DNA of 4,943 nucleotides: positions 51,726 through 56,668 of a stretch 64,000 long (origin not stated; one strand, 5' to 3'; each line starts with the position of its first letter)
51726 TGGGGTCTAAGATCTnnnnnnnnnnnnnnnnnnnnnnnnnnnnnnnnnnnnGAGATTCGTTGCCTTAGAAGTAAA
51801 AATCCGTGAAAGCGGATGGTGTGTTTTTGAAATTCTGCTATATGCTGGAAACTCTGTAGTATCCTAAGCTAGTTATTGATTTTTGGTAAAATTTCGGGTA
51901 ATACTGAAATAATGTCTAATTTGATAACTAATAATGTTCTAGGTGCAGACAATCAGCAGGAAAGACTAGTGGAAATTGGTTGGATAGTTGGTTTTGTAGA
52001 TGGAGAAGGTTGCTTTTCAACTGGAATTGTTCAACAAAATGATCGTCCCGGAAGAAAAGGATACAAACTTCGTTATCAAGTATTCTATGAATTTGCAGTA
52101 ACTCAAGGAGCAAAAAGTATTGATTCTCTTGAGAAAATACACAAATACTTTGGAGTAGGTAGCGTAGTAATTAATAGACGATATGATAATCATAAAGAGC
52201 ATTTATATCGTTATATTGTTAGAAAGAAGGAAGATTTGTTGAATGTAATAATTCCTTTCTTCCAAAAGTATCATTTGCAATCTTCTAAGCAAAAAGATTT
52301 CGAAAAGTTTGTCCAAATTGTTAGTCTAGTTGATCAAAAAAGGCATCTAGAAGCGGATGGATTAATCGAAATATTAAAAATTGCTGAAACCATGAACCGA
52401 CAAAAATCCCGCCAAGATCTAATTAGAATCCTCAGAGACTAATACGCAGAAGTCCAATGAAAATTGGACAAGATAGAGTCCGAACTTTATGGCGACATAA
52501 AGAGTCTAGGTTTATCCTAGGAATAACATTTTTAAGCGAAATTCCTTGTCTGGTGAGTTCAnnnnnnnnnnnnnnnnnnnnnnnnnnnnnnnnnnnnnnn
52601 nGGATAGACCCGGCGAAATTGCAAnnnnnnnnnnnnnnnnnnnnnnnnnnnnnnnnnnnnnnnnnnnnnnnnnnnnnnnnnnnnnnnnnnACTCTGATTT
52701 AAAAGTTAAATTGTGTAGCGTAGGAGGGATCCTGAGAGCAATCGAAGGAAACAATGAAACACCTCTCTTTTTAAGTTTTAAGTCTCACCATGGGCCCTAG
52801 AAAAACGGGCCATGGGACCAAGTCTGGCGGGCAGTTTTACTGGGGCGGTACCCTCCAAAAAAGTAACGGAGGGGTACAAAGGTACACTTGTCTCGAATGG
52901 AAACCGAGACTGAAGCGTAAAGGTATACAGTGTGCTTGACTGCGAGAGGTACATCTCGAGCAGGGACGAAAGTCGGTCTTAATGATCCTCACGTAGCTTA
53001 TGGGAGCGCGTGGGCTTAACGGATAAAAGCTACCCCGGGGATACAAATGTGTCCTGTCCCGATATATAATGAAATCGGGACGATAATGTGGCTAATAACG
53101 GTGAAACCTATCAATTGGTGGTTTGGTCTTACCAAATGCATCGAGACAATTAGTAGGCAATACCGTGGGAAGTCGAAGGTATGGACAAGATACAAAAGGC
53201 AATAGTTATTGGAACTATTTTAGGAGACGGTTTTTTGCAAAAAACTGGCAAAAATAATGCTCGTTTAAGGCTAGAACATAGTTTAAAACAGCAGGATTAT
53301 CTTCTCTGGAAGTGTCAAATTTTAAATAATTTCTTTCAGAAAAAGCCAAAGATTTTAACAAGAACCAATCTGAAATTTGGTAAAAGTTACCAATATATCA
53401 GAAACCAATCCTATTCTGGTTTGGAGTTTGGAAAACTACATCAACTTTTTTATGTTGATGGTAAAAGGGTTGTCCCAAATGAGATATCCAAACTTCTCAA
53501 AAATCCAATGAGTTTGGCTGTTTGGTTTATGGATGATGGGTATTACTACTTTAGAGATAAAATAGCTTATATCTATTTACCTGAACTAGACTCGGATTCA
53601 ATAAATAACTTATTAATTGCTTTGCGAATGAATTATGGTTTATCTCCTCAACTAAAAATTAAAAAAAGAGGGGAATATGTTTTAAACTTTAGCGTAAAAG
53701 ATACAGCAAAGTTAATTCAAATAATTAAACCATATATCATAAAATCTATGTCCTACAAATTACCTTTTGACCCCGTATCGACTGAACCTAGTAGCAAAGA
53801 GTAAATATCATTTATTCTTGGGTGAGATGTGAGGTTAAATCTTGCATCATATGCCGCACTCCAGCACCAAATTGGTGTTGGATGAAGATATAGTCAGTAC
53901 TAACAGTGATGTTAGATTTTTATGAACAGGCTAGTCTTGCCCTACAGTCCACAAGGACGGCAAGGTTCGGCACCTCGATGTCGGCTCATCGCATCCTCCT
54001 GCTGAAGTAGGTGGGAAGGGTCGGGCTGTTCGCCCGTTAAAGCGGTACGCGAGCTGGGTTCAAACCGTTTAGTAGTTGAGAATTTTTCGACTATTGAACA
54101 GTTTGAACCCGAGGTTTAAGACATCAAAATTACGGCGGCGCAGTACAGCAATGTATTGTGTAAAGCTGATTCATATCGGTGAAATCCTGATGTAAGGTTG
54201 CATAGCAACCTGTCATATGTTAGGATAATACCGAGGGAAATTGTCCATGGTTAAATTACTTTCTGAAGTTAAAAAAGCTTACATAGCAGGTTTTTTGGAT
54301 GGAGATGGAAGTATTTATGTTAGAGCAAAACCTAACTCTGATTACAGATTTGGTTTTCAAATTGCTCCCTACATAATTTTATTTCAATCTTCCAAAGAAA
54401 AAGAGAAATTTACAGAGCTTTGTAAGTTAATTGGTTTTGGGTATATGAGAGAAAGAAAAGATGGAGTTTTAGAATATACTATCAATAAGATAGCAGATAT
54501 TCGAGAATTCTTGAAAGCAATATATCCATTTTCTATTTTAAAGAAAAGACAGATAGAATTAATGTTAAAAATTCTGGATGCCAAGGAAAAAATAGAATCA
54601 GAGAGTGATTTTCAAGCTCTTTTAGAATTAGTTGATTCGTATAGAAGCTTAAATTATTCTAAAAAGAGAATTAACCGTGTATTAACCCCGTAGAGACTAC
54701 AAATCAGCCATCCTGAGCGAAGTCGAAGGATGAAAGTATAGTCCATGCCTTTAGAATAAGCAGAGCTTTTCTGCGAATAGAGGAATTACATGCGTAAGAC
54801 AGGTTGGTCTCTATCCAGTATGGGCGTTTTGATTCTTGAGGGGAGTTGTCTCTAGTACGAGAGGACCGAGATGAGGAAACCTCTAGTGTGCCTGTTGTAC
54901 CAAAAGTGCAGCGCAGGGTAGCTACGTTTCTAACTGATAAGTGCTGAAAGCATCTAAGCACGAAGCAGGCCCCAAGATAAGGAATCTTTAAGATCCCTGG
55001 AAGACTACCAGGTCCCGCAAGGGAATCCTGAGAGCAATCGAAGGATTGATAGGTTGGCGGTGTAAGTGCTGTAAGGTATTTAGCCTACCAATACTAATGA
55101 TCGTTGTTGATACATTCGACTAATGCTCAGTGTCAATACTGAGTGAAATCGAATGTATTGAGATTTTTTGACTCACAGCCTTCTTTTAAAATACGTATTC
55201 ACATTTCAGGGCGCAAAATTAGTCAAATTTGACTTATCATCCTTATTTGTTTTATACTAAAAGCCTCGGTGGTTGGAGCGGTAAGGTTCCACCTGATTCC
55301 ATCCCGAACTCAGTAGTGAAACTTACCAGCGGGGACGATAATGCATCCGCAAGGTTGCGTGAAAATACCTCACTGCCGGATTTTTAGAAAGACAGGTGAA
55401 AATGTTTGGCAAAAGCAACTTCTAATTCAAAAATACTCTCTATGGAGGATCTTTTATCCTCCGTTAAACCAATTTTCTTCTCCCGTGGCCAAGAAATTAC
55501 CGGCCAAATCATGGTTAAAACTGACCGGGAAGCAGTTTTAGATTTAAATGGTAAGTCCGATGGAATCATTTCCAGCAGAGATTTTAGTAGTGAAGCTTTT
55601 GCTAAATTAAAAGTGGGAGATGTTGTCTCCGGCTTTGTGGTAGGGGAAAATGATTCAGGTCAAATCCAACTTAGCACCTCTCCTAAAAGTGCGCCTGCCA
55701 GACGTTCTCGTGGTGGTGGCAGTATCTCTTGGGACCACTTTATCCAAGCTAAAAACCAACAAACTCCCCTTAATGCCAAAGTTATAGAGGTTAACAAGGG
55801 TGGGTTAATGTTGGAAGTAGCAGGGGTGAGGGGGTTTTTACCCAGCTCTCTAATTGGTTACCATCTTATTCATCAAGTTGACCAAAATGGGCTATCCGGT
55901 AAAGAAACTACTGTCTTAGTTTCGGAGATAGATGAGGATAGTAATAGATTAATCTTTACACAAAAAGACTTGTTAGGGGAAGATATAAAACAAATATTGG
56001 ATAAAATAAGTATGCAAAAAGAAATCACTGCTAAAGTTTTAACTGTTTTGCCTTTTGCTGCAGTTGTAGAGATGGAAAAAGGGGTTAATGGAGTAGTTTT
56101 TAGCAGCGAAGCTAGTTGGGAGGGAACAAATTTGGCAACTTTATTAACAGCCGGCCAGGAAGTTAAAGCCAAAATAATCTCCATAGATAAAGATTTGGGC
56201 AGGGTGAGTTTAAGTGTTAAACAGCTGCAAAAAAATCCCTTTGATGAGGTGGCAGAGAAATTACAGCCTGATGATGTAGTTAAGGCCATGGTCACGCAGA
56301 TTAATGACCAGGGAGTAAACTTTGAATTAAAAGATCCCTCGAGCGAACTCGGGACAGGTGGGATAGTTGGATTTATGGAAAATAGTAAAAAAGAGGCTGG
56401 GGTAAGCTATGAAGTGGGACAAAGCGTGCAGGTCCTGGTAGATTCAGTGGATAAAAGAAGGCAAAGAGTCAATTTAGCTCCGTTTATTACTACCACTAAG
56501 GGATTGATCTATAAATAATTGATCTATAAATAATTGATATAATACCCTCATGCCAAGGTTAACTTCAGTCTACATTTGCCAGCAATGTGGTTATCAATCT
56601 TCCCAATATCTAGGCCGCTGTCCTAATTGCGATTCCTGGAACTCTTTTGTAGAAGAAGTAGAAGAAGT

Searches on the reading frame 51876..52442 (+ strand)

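Call 75: search_protein_families(library=pfam, proteins=[window:51876-52442:+], max_evalue=0.001)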
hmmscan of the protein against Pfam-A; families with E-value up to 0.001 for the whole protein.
window:51876-52442:+ (188 aa): 1 family
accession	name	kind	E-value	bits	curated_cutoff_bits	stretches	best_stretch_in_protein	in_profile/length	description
PF00961.24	LAGLIDADG_1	-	2.7e-23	83.2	23.1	1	37-149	1-102/102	LAGLIDADG endonuclease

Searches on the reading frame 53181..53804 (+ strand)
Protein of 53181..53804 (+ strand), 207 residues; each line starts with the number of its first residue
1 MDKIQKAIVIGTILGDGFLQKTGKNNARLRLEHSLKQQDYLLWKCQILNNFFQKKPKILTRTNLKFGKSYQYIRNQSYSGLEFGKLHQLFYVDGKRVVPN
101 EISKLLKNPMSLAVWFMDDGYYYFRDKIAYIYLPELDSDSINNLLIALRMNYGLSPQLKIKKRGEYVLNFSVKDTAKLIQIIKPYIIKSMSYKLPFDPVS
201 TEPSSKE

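Call 75: search_protein_families(library=pfam, proteins=[window:53181-53804:+], max_evalue=0.001)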
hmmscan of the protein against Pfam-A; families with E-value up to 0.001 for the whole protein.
window:53181-53804:+ (207 aa): 1 family
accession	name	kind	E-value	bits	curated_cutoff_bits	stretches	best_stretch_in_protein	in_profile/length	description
PF03161.18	LAGLIDADG_2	-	7.2e-37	127.4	25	1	7-178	2-168/168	LAGLIDADG DNA endonuclease family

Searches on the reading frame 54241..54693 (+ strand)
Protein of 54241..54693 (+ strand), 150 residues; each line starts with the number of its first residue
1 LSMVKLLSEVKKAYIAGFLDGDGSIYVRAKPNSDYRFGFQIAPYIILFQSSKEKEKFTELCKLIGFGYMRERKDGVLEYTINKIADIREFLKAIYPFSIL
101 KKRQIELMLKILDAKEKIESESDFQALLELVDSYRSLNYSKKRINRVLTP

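Call 75: search_protein_families(library=pfam, proteins=[window:54241-54693:+], max_evalue=0.001)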
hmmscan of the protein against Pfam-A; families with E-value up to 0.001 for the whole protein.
window:54241-54693:+ (150 aa): 1 family
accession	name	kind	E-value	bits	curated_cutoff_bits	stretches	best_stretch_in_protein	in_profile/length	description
PF00961.24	LAGLIDADG_1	-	3.3e-10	41.2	23.1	1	15-92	1-80/102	LAGLIDADG endonuclease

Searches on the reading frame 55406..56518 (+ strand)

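Call 5: search_protein_families(library=pfam, proteins=[window:55406-56518:+], max_evalue=0.1)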
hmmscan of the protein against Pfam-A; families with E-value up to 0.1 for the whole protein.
window:55406-56518:+ (370 aa): 5 families
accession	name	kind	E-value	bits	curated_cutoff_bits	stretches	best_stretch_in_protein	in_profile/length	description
PF00575.29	S1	-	2e-23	83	22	3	206-272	7-74/74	S1 RNA binding domain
PF21710.3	Spt6_S1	-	2.7e-05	24.8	27.5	0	216-272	29-87/91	Spt6, S1/OB domain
PF23459.1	S1_RRP5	-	0.00027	21.9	27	0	286-358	1-71/72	RRP5 S1 domain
PF18614.7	RNase_II_C_S1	-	0.007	16.7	26.6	0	335-359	34-58/59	RNase II-type exonuclease C-terminal S1 domain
PF21543.3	CvfB_2nd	-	0.0085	16.4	27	0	62-93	45-76/76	Virulence regulatory factor CvfB, second domain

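Call 6: search_protein_families(library=ncbifam, proteins=[window:55406-56518:+], max_evalue=0.1)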
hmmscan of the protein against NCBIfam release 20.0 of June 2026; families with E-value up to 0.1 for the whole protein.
window:55406-56518:+ (370 aa): 25 families
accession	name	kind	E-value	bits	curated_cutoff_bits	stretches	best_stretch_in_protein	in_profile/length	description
NF004952.0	PRK06299.1-2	equivalog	2.9e-50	171.2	524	2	165-357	265-458/580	30S ribosomal protein S1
NF000907.0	PRK00087.1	equivalog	1.2e-46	159.2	624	1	25-357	300-630/671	bifunctional 4-hydroxy-3-methylbut-2-enyl diphosphate reductase/30S ribosomal protein S1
NF005208.0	PRK06676.1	equivalog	3.7e-45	154.6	368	1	13-358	6-346/391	30S ribosomal protein S1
NF004953.0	PRK06299.1-3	equivalog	1.3e-42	145.9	720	2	166-357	261-453/580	30S ribosomal protein S1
TIGR00717.1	rpsA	equivalog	1.6e-41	142.4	577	2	165-357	234-427/516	30S ribosomal protein S1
NF010379.0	PRK13806.1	equivalog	4.1e-39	134.5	648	1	26-357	33-360/491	30S ribosomal protein S1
NF004954.0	PRK06299.1-4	equivalog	1.7e-34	118.9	727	2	165-357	238-431/560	30S ribosomal protein S1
NF005911.0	PRK07899.1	equivalog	2.1e-33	115.7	691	1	9-357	15-360/486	30S ribosomal protein S1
NF004955.0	PRK06299.1-5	equivalog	1.8e-31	109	878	1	26-357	26-351/566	30S ribosomal protein S1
NF004956.0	PRK06299.1-6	equivalog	7.3e-28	97.5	711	1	32-354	35-352/554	30S ribosomal protein S1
NF004951.0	PRK06299.1-1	equivalog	7.5e-24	84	918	1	19-357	12-344/556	30S ribosomal protein S1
NF005639.0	PRK07400.1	equivalog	5.5e-23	81.3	460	1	24-298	28-291/318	30S ribosomal protein S1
NF040579.1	S1_dom_CvfD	subfamily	8.5e-14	51.8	117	1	205-280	5-81/113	CvfD/Ygs/GSP13 family RNA-binding post-transcriptional regulator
NF005973.0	PRK08059.1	equivalog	1.1e-11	44.9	148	1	205-280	9-85/123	S1 domain-containing post-transcriptional regulator GSP13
NF006363.0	PRK08582.1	equivalog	1.4e-09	38.3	171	1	203-287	5-89/140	S1 domain-containing RNA-binding protein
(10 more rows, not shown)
